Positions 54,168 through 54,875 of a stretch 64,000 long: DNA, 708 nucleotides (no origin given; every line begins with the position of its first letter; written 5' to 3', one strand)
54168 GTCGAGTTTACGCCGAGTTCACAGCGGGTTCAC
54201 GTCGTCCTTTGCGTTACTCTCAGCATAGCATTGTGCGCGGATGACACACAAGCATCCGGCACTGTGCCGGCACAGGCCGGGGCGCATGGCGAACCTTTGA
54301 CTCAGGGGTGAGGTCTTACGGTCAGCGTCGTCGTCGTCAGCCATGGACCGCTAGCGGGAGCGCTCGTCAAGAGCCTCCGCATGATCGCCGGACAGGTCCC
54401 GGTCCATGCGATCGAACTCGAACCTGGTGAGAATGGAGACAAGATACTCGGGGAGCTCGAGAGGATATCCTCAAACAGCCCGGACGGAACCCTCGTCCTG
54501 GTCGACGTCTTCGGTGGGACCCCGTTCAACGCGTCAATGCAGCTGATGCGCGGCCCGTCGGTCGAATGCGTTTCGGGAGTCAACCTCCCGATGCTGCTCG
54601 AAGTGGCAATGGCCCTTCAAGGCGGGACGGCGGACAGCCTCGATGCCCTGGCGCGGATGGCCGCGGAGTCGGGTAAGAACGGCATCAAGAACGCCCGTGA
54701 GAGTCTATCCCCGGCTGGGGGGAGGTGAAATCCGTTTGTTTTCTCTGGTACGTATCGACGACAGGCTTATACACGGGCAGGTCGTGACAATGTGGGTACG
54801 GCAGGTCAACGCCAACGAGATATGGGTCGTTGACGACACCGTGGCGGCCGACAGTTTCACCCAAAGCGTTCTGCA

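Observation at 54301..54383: PTS IIA-Man gene has no canonical start codon upstream of its phosphorylatable histidine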

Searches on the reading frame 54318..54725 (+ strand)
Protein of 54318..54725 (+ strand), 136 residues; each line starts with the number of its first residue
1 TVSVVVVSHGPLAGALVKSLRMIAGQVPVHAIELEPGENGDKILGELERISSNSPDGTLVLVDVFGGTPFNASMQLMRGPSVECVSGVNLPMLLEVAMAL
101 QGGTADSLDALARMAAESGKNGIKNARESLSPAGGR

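Call 6: search_protein_families(library=pfam, proteins=[window:54321-54725:+])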
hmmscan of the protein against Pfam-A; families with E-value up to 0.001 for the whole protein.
window:54321-54725:+ (135 aa): 1 family
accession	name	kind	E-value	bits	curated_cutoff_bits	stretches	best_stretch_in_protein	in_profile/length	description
PF03610.21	EIIA-man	-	3e-19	69.7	21.4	1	3-103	2-107/116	PTS system fructose IIA component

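Call 7: find_related_loci(query=window:54321-54725:+, collection=genome_contigs, flank=4000)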
Query window:54321-54725:+ (135 aa) in genome_contigs; peptide patterns used: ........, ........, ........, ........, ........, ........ (x = any residue, [..] = any of these).
412 stretches matched a pattern; 8 encode a relative of the query (tblastn E <= 1e-3); 8 distinct loci.
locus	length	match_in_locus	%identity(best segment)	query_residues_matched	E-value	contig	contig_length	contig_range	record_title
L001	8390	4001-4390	34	1-129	6e-18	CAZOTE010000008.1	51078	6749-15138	MAG TPA_asm: uncultured Eubacteriaceae bacterium isolate SRP241341_co1_164 genome assembly, contig: NODE_815_length_5107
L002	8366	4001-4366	35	3-123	3e-17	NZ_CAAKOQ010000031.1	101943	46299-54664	Olsenella uli isolate Olsenella_uli_MC1, whole genome shotgun sequence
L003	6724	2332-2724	36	1-131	4e-17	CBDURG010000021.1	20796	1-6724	MAG TPA_asm: uncultured bacterium isolate SRR21487744_concoct_83 genome assembly, contig: ERZ25748493.591, whole genome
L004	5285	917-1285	31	1-122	7e-17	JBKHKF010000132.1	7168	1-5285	MAG: Anaerolineales bacterium isolate D5M12_8 NODE_5392_length_7168_cov_4.817236, whole genome shotgun sequence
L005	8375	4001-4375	40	3-130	7e-16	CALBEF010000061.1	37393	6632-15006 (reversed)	MAG: uncultured Anaerolineae bacterium isolate N1_Bin_METABAT__149_1 genome assembly, contig: c_000002178110, whole geno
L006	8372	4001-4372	32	1-122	3e-12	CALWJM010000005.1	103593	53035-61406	MAG: uncultured Butyricicoccus sp. isolate BRZ_CE__bin113 genome assembly, contig: BRZ_CE__NODE_367_length_103593_cov_15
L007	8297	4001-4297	29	1-96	5e-11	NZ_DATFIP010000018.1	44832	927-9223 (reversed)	MAG: Salibaculum sp. isolate SMAG_U9121 k141_7435, whole genome shotgun sequence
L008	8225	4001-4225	35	4-84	1e-5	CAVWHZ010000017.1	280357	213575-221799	MAG: uncultured delta proteobacterium isolate MFD01476.bin.2.127 genome assembly, contig: contig_73694, whole genome sho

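Call 8: find_homologous_proteins(query=window:54321-54725:+)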
Query window:54321-54725:+ (135 aa): 213 proteins with E <= 0.001 among 331 candidates; the best 120 are listed.
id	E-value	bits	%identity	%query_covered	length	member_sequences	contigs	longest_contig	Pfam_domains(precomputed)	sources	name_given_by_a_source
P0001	1.4e-65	237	99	85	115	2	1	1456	PF03610.22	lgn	-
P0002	4.5e-35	139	65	79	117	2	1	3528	PF03610.22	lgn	-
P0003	1.1e-17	82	45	99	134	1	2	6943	PF03610.22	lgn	-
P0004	6.7e-17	80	38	90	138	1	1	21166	PF03610.22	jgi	-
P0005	8.0e-17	80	43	96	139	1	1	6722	PF03610.22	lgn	-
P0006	5.1e-16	77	40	96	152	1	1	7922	PF03610.22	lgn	-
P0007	2.2e-15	75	43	92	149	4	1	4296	PF03610.22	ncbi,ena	-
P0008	4.8e-15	74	42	99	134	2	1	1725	PF03610.22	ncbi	-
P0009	5.3e-15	74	40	95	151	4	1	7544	PF03610.22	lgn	-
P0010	7.5e-15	73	40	96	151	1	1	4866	PF03610.22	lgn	-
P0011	1.2e-14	73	37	92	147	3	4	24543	PF03610.22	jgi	jgi:PTS system mannose-specific IIA component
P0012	1.5e-14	72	34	97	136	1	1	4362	PF03610.22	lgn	-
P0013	2.9e-14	71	39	93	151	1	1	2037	PF03610.22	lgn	-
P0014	3.0e-14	71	41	99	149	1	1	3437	PF03610.22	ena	-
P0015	3.1e-14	71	33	98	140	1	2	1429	PF03610.22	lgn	-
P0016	3.1e-14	71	39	88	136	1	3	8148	PF03610.22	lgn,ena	-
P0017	3.6e-14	71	39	88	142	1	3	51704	PF03610.22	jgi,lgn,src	-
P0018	4.0e-14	71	39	88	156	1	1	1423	PF03610.22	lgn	-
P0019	6.9e-14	70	40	97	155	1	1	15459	PF03610.22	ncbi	-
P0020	8.0e-14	70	40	99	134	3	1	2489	PF03610.22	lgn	-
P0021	9.8e-14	70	42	96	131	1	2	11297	PF03610.22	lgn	-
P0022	1.2e-13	69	41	96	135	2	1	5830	PF03610.22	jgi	jgi:PTS system mannose-specific IIA component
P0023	1.3e-13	69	40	87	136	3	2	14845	PF03610.22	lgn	-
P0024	1.6e-13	69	40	88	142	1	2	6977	PF03610.22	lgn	-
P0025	1.6e-13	69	39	97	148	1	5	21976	PF03610.22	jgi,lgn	jgi:PTS system mannose-specific IIA component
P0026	1.9e-13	69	38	96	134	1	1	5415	PF03610.22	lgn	-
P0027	3.2e-13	68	40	96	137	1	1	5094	PF03610.22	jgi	jgi:PTS system mannose-specific IIA component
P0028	4.8e-13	67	41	96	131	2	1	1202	PF03610.22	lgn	-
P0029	5.6e-13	67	38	91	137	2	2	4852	PF03610.22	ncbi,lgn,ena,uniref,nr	ncbi:PTS sugar transporter subunit IIA [Tepidanaerobacter sp. GT38]|uniref:PTS sugar transporter sub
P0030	6.5e-13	67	37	93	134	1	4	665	PF03610.22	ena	-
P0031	6.6e-13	67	37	90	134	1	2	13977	PF03610.22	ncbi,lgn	-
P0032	7.3e-13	67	36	99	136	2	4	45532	PF03610.22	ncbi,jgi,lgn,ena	-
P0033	7.5e-13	67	41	92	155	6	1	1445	PF03610.22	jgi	jgi:PTS system mannose-specific IIA component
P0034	7.8e-13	67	42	96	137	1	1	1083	PF03610.22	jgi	jgi:mannose PTS system EIIA component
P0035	9.7e-13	66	41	68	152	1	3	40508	PF03610.22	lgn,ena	-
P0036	1.1e-12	66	41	98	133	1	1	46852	PF03610.22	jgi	jgi:PTS system mannose-specific IIA component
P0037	1.2e-12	66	37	95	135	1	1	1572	PF03610.22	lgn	-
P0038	1.5e-12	66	36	83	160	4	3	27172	PF03610.22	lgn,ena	-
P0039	1.9e-12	65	41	96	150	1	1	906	PF03610.22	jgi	jgi:mannose PTS system EIIA component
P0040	1.9e-12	65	40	92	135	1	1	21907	PF03610.22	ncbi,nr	ncbi:MAG: PTS mannose transporter subunit IIC [Firmicutes bacterium]|nr:PTS mannose transporter subu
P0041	2.3e-12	65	38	98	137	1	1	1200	PF03610.22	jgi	jgi:PTS system mannose-specific IIA component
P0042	2.6e-12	65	40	96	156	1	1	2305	PF03610.22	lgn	-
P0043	3.0e-12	65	40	90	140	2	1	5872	PF03610.22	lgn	-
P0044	3.6e-12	65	39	99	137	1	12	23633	PF03610.22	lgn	-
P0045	3.7e-12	64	41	90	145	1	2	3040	PF03610.22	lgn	-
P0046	4.0e-12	64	40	88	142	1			PF03610.22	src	-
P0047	4.4e-12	64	37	98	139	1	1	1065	PF03610.22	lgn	-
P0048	6.5e-12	64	41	75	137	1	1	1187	PF03610.22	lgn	-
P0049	1.0e-11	63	41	92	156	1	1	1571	PF03610.22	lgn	-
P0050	1.1e-11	63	40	96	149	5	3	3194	PF03610.22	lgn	-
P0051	1.1e-11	63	39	92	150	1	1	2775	PF03610.22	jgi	jgi:PTS system mannose-specific IIA component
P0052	1.2e-11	63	39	96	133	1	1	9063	PF03610.22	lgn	-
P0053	1.2e-11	63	38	96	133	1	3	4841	PF03610.22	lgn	-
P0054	1.3e-11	63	42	73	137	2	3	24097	PF03610.22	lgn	-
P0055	1.3e-11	63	38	99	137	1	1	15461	PF03610.22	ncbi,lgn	-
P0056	1.4e-11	63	39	90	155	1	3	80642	PF03610.22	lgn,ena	-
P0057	2.0e-11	62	41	90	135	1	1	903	PF03610.22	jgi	jgi:PTS system mannose-specific IIA component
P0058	2.2e-11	62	41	99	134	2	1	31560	PF03610.22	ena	-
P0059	2.2e-11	62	38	98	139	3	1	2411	PF03610.22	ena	-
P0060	2.3e-11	62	38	92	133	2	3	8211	PF03610.22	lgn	-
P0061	2.4e-11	62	37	90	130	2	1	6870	PF03610.22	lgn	-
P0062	2.5e-11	62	40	96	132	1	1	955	PF03610.22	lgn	-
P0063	2.6e-11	62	38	96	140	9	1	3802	PF03610.22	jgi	jgi:mannose PTS system EIIA component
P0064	3.0e-11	62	33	90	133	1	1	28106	PF03610.22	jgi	jgi:mannose PTS system EIIA component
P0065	3.2e-11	61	39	96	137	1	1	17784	PF03610.22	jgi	jgi:PTS system mannose-specific IIA component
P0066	3.6e-11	61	40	71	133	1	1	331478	PF03610.22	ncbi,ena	-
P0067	4.5e-11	61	38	96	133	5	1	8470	PF03610.22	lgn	-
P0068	4.7e-11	61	39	94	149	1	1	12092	PF03610.22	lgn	-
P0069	4.8e-11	61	36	96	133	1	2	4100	PF03610.22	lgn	-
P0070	5.1e-11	61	37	96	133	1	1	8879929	PF03610.22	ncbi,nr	ncbi:PTS mannose transporter subunit IIAB [Ktedonobacteria bacterium brp13]|nr:PTS mannose transport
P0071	6.3e-11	61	34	91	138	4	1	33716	PF03610.22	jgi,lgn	jgi:PTS system mannose-specific IIA component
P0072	6.5e-11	60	39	90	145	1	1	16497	PF03610.22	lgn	-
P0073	6.6e-11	60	38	96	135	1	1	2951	PF03610.22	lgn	-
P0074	1.2e-10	60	37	71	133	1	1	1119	PF03610.22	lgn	-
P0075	1.3e-10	59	34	94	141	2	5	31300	PF03610.22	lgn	-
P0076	1.4e-10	59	39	98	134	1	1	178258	PF03610.22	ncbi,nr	ncbi:MAG: PTS mannose transporter subunit IIC [Bacillota bacterium]|nr:PTS mannose transporter subun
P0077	1.7e-10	59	36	91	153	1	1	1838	PF03610.22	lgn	-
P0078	1.8e-10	59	35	89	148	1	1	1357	PF03610.22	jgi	jgi:mannose PTS system EIIA component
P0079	1.9e-10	59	37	98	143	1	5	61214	PF03610.22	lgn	-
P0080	2.0e-10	59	38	90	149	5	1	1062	PF03610.22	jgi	jgi:mannose PTS system EIIA component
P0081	2.4e-10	59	40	70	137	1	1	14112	PF03610.22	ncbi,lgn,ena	-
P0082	2.5e-10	59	36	71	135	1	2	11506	PF03610.22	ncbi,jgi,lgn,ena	-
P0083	3.2e-10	58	34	90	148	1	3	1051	PF03610.22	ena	-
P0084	3.3e-10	58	34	90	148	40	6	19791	PF03610.22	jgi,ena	-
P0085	3.3e-10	58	35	90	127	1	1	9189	PF03610.22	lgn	-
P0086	3.3e-10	58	38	87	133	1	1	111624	PF03610.22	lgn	-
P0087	3.7e-10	58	36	92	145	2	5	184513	PF03610.22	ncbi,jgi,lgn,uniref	ncbi:MAG: PTS sugar transporter subunit IIA [Tractidigestivibacter sp.]|jgi:PTS system N-acetylgalac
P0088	4.0e-10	58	35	97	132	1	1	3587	PF03610.22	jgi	jgi:PTS system mannose-specific IIA component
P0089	5.1e-10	58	37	96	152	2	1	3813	PF03610.22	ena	-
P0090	5.4e-10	57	35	99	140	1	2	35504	PF03610.22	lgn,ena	-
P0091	6.1e-10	57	38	96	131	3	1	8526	PF03610.22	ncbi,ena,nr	ncbi:MAG TPA: PTS sugar transporter subunit IIA [Ktedonosporobacter sp.]|nr:PTS sugar transporter su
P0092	6.2e-10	57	33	89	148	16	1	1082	PF03610.22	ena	-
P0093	8.9e-10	57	34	90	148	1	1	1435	PF03610.22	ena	-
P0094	9.4e-10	57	35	90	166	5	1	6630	PF03610.22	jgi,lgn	jgi:PTS system mannose-specific IIA component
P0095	1.3e-9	56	38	71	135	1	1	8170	PF03610.22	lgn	-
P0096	1.3e-9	56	34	90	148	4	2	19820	PF03610.22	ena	-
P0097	1.3e-9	56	37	98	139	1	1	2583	PF03610.22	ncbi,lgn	-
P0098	1.8e-9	56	39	70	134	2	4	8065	PF03610.22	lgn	-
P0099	2.2e-9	56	35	71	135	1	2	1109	PF03610.22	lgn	-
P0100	2.8e-9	55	32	93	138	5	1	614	PF03610.22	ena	-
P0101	2.9e-9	55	35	71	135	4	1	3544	PF03610.22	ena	-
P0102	3.1e-9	55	35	71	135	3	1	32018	PF03610.22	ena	-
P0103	3.4e-9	55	33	93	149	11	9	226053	PF03610.22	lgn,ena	-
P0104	3.7e-9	55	35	71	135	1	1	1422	PF03610.22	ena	-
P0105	3.8e-9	55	35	71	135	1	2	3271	PF03610.22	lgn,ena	-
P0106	4.3e-9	55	37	71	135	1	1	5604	PF03610.22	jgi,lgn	-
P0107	4.6e-9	54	47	63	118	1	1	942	PF03610.22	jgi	jgi:mannose/fructose-specific phosphotransferase system component IIA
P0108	4.6e-9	54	37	70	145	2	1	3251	PF03610.22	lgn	-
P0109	4.7e-9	54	37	89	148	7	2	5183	PF03610.22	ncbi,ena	-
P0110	5.4e-9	54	44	72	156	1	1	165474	PF03610.22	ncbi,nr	ncbi:MAG: PTS sugar transporter subunit IIA [Bacillota bacterium]|nr:PTS sugar transporter subunit I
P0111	5.6e-9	54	36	93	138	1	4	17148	PF03610.22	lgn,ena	-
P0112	6.1e-9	54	32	97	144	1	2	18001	PF03610.22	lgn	-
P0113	6.2e-9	54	37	98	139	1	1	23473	PF03610.22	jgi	jgi:mannose PTS system EIIA component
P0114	6.3e-9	54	35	86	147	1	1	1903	PF03610.22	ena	-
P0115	6.3e-9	54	36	71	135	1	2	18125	PF03610.22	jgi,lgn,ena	-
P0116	7.1e-9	54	36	86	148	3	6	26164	PF03610.22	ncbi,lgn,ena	-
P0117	7.4e-9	54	35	81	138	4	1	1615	PF03610.22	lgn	-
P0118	7.9e-9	54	34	71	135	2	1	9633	PF03610.22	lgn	-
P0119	8.1e-9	54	34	90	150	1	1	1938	PF03610.22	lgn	-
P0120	8.6e-9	54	34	86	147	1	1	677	PF03610.22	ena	-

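Call 9: find_encoding_contigs(protein=P0001, flank=5000)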
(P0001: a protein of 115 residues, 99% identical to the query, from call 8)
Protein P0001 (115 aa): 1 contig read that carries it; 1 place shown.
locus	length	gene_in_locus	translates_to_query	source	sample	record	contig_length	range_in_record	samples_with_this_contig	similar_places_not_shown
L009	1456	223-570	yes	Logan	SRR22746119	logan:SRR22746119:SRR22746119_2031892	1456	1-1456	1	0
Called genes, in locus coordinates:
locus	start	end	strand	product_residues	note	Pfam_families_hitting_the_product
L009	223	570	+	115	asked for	PF03610:EIIA-man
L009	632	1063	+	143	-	PF03830:PTSIIB_sorb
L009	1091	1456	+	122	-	?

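Call 10: find_encoding_contigs(protein=P0002, flank=5000)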
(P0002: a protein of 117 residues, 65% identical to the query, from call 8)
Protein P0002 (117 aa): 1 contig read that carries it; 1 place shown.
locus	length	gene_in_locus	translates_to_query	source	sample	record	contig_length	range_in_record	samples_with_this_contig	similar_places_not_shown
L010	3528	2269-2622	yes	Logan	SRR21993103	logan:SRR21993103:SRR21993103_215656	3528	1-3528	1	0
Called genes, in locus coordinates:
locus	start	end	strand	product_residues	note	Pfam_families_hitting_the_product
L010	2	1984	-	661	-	?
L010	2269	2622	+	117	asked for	PF03610:EIIA-man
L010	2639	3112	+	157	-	PF03830:PTSIIB_sorb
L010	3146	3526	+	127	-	?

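Call 32: find_related_loci(query=A3, collection=metagenome_contigs, flank=3000)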
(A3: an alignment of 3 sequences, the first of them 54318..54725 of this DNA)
Query A3 (136 aa) in metagenome_contigs; peptide patterns used: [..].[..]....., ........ (x = any residue, [..] = any of these).
196 stretches matched a pattern; 20 encode a relative of the query (tblastn E <= 1e-3); 20 distinct loci.
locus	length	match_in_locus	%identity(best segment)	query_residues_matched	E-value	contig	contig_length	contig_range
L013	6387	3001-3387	38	2-130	1e-22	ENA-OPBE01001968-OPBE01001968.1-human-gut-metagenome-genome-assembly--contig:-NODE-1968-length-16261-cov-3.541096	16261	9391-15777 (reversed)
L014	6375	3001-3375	38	2-125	3e-19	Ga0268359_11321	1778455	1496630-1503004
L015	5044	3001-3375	38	2-125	3e-19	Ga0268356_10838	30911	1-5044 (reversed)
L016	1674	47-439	39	2-131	5e-18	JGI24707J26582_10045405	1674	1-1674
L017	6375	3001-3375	35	1-124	2e-17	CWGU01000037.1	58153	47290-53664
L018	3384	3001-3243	49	48-130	2e-17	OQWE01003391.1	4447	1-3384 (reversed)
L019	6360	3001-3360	34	3-119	3e-16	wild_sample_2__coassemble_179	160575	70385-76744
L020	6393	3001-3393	33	3-133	3e-15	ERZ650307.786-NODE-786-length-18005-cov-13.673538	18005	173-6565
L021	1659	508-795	39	2-94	4e-16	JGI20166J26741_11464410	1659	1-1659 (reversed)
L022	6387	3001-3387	35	3-131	5e-16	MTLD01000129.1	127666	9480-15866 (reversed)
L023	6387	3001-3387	35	3-131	5e-16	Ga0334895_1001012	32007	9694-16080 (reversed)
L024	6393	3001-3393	33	3-133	6e-16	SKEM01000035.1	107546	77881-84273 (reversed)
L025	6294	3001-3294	37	2-95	3e-14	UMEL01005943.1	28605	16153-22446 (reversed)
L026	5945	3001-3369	33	3-120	4e-12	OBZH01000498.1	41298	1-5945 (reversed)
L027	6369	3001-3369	33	3-120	4e-12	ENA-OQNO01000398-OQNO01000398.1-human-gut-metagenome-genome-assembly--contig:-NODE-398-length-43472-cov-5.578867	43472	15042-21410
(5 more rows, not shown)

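Call 50: search_protein_families(library=ncbifam, proteins=[window:54318-54725:+])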
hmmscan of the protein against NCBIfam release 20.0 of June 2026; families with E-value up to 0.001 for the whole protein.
window:54318-54725:+ (136 aa): 3 families
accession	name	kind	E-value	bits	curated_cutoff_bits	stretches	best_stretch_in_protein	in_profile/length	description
TIGR00824.1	EIIA-man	subfamily_domain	5.6e-23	81.3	98.35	1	1-108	1-112/116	mannose/fructose/sorbose PTS transporter subunit IIA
NF011670.1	PRK15088.1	equivalog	2.5e-22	79.3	400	1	1-128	2-131/323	PTS mannose transporter subunit IIAB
NF040761.1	AgaF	equivalog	8.6e-18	64.9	130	1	2-129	2-130/144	PTS galactosamine/N-acetylgalactosamine transporter subunit IIA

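Call 51: search_solved_structures(query=window:54318-54725:+, show_alignments=2, max_evalue=0.00001)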
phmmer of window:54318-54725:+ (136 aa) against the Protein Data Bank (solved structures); distinct sequences matched with E-value up to 0.00001: 12.
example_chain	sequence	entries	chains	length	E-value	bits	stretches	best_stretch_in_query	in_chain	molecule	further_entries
1pdo_A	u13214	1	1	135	1.2e-17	67.6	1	1-127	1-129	MANNOSE PERMEASE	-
1vrc_A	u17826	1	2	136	1.2e-17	67.6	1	1-127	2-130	PTS system, mannose-specific IIAB component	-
1vsq_A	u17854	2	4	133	1.4e-17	67.4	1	1-126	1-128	Mannose-specific phosphotransferase enzyme IIA component | PTS system mannose-specific EIIAB component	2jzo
2jzn_A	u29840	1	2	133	1.8e-16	63.8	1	1-126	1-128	Mannose-specific phosphotransferase enzyme IIA component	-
5im4_F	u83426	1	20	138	5.1e-16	62.3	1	4-128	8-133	Phosphotransferase system, mannose/fructose-specific component IIA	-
3lfh_A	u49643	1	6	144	2e-15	60.4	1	4-128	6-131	Phosphotransferase system, mannose/fructose-specific component IIA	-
6fmg_A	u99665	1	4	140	2.1e-11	47.4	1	2-132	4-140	PTS system mannose-specific transporter subunit IIAB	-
3bed_A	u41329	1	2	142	2.7e-09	40.6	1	4-121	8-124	PTS system, IIA component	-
4tkz_A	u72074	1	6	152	1.2e-08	38.5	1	2-112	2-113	Putative uncharacterized protein gbs1890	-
3mtq_A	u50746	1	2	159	8.8e-08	35.7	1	5-129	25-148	putative phosphoenolpyruvate-dependent sugar phosphotransferase system (PTS) permease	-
5t3u_A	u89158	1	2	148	8.2e-07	32.6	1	4-99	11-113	PTS system, IIA component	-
3ipr_A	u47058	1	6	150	8.4e-07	32.6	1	3-112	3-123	PTS system, IIA component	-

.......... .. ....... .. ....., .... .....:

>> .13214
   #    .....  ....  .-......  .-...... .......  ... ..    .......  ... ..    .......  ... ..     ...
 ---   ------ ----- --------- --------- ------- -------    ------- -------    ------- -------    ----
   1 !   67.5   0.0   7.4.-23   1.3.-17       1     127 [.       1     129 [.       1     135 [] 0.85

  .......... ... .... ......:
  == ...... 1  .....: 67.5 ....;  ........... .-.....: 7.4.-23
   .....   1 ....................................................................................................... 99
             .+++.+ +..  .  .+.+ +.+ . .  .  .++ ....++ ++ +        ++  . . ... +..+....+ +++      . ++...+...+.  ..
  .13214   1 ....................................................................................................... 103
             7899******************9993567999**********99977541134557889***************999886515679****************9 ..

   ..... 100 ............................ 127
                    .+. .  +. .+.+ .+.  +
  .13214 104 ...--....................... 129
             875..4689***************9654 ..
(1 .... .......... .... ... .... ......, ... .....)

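Call 57: find_encoding_contigs(protein=P0003, flank=4000, max_places=2)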
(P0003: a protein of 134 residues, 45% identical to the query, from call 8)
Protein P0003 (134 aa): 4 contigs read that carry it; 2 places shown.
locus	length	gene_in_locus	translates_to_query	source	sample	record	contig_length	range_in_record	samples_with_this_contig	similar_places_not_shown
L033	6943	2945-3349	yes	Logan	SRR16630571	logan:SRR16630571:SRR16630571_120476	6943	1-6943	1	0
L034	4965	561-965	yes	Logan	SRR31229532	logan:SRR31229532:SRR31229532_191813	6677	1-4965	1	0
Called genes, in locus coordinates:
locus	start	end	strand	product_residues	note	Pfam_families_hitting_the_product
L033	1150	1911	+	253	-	PF03609:EII-Sor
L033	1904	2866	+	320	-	PF03613:EIID-AGA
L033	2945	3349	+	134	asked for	PF03610:EIIA-man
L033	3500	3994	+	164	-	PF03830:PTSIIB_sorb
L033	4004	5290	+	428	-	PF04734:Ceramidase_alk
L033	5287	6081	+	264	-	PF13580:SIS_2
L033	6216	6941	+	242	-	?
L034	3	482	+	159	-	?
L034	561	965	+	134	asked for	PF03610:EIIA-man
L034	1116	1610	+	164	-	PF03830:PTSIIB_sorb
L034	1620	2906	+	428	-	PF04734:Ceramidase_alk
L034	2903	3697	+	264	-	PF13580:SIS_2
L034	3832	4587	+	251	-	PF13580:SIS_2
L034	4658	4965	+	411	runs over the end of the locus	PF01979:Amidohydro_1, PF07969:Amidohydro_3 (weak)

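Call 58: find_encoding_contigs(protein=P0004, flank=4000, max_places=2)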
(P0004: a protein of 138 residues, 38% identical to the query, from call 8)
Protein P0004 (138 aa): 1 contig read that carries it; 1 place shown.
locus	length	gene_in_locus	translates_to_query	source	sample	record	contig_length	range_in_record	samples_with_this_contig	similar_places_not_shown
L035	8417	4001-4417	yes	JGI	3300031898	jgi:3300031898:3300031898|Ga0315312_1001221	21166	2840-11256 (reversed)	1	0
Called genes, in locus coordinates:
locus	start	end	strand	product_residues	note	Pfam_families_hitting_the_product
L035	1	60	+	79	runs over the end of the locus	-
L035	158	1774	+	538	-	PF00512:HisKA, PF02518:HATPase_c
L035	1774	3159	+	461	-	PF00072:Response_reg, PF00158:Sigma54_activat, PF14532:Sigma54_activ_2, PF25601:AAA_lid_14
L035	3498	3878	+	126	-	PF00072:Response_reg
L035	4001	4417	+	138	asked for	PF03610:EIIA-man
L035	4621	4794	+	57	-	PF00072:Response_reg (weak)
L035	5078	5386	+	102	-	-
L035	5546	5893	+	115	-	PF09656:PGPGW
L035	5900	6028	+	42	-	PF13453:Zn_ribbon_TFIIB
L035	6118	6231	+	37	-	-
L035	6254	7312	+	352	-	PF01145:Band_7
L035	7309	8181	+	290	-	PF01145:Band_7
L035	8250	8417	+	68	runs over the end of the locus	-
